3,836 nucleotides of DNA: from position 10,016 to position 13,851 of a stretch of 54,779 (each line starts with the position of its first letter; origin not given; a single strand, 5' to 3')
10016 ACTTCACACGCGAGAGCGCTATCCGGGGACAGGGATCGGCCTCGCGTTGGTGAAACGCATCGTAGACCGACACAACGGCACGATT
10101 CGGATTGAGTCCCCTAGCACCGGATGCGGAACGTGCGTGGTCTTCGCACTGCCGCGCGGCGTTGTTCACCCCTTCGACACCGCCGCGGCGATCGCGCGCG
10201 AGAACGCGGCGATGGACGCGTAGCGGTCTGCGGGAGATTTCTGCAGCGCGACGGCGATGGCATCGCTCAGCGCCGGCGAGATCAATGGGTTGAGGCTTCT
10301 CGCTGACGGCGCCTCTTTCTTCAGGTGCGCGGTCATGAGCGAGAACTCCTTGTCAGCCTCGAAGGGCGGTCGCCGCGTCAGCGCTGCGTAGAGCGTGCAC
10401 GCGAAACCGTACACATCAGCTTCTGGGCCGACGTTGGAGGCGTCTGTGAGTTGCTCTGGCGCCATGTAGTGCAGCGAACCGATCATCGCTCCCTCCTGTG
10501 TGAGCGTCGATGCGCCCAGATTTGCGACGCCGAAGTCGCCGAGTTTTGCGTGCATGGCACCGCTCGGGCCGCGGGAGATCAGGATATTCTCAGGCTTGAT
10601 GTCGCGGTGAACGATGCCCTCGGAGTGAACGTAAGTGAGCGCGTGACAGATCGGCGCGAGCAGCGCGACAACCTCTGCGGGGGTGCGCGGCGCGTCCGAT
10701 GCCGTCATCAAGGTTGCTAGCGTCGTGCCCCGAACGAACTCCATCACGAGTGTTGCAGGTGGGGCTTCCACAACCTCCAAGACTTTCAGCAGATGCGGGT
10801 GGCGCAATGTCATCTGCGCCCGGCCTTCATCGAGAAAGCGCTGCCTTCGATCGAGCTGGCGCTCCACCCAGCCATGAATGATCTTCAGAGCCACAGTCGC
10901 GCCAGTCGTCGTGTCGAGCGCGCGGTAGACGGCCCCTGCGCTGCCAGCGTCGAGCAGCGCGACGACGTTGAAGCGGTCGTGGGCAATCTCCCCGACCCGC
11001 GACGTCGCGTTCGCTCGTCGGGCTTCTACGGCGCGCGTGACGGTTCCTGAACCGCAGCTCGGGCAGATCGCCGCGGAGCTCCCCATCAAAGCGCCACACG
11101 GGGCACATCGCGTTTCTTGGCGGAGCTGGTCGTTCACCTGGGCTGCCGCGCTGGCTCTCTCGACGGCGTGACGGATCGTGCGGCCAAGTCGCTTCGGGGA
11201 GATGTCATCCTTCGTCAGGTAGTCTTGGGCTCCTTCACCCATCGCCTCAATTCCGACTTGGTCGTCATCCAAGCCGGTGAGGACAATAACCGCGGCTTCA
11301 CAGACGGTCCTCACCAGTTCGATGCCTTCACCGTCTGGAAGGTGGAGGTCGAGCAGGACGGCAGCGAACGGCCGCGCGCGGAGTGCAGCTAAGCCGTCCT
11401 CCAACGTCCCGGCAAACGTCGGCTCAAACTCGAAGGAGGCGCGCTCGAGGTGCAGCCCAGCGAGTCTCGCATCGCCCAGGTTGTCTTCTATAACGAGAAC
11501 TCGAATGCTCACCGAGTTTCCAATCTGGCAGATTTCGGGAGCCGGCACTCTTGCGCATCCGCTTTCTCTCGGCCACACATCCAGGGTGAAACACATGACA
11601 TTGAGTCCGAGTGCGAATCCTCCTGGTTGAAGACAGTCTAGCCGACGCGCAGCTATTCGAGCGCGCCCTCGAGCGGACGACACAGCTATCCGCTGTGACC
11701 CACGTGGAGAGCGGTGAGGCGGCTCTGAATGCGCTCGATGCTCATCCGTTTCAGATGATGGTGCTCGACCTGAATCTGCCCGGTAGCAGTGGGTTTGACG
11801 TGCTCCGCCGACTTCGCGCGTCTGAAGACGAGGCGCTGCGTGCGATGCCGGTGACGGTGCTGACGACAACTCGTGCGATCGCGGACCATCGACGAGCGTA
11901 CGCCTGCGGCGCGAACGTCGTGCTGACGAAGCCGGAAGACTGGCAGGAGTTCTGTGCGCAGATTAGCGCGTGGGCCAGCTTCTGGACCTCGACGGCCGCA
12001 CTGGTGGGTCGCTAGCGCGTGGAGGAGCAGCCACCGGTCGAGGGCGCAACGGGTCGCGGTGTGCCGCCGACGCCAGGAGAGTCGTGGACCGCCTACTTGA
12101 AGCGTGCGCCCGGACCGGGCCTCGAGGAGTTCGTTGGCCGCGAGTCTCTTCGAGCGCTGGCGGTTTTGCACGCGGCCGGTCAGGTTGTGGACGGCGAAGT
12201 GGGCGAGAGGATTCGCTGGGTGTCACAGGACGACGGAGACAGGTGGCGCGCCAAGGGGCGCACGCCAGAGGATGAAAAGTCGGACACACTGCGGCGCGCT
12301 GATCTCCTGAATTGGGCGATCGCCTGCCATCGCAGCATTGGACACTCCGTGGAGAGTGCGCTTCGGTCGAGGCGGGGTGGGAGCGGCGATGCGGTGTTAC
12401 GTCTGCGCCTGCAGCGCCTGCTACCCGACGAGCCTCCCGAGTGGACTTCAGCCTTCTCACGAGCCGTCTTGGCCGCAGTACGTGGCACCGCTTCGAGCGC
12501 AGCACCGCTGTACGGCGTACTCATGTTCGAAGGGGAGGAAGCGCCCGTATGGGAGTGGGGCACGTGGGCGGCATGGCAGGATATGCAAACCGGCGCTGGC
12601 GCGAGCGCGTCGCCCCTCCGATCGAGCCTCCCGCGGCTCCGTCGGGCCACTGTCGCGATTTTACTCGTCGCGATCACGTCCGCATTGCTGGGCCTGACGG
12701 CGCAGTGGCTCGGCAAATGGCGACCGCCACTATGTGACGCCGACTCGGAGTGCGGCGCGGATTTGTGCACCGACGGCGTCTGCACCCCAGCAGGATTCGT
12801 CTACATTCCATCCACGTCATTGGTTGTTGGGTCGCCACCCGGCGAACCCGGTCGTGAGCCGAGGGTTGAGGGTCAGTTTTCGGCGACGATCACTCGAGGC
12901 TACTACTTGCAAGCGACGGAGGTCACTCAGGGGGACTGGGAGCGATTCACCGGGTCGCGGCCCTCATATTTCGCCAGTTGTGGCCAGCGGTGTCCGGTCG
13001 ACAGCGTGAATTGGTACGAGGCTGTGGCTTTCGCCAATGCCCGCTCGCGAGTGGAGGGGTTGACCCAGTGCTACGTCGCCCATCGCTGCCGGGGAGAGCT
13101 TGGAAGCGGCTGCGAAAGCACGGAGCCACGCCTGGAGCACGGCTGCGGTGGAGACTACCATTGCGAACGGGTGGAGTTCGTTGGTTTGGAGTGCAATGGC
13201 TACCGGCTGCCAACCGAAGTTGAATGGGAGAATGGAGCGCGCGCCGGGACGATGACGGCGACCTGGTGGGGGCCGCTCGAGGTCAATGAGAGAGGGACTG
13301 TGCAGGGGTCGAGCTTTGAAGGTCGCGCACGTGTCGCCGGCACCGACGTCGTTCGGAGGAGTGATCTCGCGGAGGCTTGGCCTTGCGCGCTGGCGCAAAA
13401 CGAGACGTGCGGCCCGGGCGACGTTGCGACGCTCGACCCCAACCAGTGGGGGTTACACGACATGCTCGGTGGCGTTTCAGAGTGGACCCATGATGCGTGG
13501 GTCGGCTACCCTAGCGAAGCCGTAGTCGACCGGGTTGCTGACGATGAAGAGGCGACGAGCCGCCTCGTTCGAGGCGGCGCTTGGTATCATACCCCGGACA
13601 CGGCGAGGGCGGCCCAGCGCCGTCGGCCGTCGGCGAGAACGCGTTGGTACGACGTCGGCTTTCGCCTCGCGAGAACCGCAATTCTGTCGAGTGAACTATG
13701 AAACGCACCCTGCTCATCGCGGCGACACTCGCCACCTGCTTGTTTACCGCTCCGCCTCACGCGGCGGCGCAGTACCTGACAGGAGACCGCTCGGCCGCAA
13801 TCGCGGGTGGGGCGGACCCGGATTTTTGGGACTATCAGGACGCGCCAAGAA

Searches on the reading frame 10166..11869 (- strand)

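Call 51: search_protein_families(library=pfam, proteins=[window:10166-11869:-], max_evalue=0.0001)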
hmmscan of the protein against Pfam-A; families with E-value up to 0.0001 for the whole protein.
window:10166-11869:- (567 aa): 4 families
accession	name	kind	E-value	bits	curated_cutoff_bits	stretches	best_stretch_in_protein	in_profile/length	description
PF00069.31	Pkinase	-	1.2e-43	149.9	31.7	1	304-551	5-253/263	Protein kinase domain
PF07714.23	PK_Tyr_Ser-Thr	-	3.5e-28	99.1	23.1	1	304-549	5-248/258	Protein tyrosine and serine/threonine kinase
PF00072.30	Response_reg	-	3.1e-11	43.9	30.2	1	124-221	1-100/111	Response regulator receiver domain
PF03109.22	ABC1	-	3.2e-07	30.2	22.9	0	362-449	131-214/244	ABC1 atypical kinase-like domain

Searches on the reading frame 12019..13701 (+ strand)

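Call 51: search_protein_families(library=pfam, proteins=[window:12019-13701:+], max_evalue=0.0001)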
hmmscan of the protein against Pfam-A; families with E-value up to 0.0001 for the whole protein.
window:12019-13701:+ (560 aa): 1 family
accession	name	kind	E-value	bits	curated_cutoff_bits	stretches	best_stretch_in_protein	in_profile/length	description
PF03781.23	FGE-sulfatase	-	3.8e-35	122.2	23.3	1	259-552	4-255/255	Sulfatase-modifying factor enzyme 1-like domain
